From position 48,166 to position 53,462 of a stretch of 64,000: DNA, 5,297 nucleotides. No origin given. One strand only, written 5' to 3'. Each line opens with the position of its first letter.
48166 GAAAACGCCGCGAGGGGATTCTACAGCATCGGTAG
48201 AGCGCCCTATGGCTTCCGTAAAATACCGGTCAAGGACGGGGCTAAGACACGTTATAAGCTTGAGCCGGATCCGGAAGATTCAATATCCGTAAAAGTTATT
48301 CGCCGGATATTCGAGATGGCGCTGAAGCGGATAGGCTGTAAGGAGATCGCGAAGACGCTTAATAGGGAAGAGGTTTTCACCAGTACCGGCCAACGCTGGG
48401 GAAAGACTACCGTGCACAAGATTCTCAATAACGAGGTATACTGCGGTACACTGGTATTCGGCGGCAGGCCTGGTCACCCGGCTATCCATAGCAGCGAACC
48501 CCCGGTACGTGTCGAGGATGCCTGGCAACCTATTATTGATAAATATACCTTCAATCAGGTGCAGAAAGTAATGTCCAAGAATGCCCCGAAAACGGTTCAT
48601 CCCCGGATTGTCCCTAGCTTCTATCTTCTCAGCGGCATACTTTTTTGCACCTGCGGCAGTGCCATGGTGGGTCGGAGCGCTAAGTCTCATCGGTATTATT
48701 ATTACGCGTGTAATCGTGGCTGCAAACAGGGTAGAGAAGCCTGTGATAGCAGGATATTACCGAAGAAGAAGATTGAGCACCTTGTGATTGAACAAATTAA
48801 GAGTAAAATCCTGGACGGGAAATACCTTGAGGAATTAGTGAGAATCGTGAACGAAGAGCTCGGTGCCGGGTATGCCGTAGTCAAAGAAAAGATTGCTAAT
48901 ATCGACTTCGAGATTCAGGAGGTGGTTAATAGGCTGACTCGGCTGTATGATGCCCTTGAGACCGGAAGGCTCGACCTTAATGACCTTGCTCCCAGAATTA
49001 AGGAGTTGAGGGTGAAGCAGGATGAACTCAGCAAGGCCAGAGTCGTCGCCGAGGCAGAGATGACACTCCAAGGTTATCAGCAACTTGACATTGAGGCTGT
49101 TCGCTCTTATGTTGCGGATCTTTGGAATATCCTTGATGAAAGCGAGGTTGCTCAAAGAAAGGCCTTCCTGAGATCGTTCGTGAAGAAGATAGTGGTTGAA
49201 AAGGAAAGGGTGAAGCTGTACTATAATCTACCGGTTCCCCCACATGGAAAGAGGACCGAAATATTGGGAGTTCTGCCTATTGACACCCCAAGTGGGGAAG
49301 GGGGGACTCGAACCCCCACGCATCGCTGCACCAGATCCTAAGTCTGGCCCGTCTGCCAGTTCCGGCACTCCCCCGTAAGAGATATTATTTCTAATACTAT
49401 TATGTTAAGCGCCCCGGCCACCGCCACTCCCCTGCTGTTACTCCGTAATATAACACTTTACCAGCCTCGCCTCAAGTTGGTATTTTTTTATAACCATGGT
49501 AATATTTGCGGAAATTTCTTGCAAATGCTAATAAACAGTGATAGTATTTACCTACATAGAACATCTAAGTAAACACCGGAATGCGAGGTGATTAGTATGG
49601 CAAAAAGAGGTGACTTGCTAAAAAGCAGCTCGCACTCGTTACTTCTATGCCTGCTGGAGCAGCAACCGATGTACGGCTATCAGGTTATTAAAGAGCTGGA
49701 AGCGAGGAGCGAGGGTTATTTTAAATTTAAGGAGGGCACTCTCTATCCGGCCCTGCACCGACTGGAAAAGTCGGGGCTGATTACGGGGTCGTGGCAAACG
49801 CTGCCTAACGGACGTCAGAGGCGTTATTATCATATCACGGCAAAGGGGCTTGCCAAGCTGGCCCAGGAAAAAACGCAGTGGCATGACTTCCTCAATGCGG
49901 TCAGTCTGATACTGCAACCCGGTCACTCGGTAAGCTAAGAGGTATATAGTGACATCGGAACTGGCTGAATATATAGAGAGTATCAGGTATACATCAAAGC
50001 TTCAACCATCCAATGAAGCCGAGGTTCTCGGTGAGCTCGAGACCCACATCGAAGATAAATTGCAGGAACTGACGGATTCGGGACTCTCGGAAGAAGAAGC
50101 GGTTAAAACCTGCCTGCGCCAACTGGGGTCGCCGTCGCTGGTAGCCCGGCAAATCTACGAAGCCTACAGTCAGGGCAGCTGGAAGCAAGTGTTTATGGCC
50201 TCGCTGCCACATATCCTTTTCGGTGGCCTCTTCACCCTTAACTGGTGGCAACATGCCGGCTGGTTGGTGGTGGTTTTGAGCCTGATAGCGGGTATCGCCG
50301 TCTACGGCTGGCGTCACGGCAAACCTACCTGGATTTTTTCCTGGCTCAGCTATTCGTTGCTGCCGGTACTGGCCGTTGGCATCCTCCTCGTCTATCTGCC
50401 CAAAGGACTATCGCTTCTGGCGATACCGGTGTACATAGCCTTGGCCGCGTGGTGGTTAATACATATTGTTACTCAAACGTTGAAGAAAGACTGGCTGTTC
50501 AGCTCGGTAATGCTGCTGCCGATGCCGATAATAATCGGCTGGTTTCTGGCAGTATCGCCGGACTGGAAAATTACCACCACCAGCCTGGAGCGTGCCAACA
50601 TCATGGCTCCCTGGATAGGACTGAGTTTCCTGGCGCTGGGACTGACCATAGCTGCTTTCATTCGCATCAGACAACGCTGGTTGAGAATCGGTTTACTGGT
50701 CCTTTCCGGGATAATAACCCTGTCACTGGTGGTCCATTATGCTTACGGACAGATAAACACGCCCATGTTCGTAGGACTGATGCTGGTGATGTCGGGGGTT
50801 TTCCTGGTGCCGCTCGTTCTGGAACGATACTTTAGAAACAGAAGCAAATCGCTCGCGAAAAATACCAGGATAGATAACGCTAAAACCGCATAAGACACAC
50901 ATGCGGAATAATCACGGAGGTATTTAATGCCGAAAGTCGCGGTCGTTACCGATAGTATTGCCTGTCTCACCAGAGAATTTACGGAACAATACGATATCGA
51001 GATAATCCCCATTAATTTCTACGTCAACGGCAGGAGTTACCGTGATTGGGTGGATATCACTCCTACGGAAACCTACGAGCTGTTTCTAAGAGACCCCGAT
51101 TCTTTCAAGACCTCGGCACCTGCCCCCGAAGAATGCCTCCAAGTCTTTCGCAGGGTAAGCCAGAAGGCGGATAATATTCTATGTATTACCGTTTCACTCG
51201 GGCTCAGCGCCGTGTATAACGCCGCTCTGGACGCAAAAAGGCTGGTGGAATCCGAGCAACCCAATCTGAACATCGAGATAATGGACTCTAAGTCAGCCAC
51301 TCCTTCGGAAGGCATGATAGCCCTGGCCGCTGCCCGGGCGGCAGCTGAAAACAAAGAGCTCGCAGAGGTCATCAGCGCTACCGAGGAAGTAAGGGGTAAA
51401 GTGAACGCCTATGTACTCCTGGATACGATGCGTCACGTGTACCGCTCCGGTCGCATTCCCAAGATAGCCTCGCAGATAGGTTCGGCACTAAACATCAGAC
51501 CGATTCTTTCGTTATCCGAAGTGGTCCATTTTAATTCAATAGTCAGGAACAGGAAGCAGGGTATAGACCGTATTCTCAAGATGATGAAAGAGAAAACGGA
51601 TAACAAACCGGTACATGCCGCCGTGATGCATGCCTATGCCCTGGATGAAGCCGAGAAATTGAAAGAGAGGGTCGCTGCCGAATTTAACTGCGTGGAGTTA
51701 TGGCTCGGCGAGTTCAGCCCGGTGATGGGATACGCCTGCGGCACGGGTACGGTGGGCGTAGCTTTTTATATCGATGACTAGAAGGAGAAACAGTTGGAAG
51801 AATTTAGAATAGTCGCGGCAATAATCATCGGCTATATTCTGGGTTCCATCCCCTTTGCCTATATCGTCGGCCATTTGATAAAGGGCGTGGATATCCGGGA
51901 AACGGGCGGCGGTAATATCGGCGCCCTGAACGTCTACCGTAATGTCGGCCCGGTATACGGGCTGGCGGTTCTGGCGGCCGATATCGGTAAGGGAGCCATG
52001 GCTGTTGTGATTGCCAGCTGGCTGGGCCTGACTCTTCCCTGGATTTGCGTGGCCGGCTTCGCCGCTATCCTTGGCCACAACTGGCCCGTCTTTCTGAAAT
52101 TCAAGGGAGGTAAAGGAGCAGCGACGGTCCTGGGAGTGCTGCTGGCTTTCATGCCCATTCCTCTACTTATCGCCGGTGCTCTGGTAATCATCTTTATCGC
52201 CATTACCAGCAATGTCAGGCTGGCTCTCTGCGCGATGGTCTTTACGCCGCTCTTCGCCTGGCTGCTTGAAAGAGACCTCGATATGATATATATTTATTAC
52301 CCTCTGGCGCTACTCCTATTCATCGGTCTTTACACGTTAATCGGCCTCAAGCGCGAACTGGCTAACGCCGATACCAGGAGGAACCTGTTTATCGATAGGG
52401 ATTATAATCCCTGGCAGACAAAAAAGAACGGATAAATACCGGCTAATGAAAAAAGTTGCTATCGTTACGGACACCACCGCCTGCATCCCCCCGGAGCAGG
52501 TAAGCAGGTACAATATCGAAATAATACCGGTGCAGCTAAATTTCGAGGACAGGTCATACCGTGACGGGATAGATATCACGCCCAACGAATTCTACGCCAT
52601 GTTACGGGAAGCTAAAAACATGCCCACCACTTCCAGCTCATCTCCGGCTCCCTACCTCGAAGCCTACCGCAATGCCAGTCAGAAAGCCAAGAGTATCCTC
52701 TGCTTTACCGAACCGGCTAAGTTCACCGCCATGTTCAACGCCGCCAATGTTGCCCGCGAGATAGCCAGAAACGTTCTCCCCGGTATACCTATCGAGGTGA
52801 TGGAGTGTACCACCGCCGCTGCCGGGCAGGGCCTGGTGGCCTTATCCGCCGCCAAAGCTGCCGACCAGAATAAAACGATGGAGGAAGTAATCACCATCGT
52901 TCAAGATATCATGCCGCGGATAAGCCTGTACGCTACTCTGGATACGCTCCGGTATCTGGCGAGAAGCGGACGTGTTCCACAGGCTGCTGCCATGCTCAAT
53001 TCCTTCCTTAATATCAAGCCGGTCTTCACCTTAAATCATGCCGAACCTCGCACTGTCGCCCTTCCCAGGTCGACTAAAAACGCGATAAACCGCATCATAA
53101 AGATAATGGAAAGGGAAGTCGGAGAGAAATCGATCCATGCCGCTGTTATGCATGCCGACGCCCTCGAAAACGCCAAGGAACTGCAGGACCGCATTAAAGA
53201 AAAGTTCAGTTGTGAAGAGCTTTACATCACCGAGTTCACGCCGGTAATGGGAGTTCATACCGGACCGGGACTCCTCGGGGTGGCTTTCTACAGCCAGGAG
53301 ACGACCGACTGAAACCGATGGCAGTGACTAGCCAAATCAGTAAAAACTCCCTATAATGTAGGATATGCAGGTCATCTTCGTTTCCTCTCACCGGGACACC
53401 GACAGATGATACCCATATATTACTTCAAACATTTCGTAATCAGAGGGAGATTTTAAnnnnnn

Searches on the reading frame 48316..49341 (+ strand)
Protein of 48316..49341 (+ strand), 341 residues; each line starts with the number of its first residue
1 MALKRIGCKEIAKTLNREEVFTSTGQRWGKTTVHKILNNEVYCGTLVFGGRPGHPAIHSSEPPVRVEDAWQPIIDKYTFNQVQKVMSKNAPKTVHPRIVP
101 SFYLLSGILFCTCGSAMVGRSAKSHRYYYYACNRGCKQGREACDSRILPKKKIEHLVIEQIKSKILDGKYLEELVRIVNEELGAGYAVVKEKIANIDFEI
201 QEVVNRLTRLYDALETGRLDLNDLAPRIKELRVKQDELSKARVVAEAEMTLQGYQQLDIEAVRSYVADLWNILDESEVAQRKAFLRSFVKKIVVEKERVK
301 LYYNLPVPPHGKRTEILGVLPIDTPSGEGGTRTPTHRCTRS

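Call 49: search_protein_families(library=pfam, proteins=[window:48316-49341:+], max_evalue=0.00001)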
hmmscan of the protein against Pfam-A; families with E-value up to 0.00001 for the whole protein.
window:48316-49341:+ (341 aa): 2 families
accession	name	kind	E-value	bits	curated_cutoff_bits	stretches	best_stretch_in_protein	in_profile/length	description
PF07508.19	Recombinase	-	1.9e-18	67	21.1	1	1-89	13-102/102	Recombinase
PF13408.12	Zn_ribbon_recom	-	1.5e-13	51.4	25.3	1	104-162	1-58/58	Recombinase zinc beta ribbon domain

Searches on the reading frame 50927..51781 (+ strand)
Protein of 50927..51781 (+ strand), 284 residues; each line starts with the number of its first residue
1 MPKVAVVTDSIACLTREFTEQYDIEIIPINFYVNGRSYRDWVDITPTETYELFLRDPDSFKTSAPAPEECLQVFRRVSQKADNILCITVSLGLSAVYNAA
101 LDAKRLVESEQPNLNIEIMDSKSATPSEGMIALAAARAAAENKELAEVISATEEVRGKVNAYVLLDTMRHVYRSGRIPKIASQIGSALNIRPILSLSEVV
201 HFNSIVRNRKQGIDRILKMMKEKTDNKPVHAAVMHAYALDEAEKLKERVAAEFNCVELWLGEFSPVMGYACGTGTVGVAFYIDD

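Call 49: search_protein_families(library=pfam, proteins=[window:50927-51781:+], max_evalue=0.00001)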
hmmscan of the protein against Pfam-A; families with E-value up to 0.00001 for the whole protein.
window:50927-51781:+ (284 aa): 1 family
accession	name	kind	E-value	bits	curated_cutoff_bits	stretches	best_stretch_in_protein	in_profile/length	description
PF02645.21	DegV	-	7.6e-67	226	27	1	3-281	1-278/280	Uncharacterised protein, DegV family COG1307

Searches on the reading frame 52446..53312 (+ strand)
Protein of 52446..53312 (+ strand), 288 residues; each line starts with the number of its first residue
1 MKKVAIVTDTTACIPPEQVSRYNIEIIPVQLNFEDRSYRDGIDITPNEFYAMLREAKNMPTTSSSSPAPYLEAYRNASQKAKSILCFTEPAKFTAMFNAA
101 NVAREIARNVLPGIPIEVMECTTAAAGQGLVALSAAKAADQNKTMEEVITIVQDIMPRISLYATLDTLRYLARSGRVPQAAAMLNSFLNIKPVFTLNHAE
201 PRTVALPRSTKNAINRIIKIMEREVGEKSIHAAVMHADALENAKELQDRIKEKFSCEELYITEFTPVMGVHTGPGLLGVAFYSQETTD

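Call 49: search_protein_families(library=pfam, proteins=[window:52446-53312:+], max_evalue=0.00001)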
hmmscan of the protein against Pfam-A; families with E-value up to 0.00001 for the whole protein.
window:52446-53312:+ (288 aa): 1 family
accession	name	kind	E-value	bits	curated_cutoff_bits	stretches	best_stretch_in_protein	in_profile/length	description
PF02645.21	DegV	-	1.6e-76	257.8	27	1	3-283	1-279/280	Uncharacterised protein, DegV family COG1307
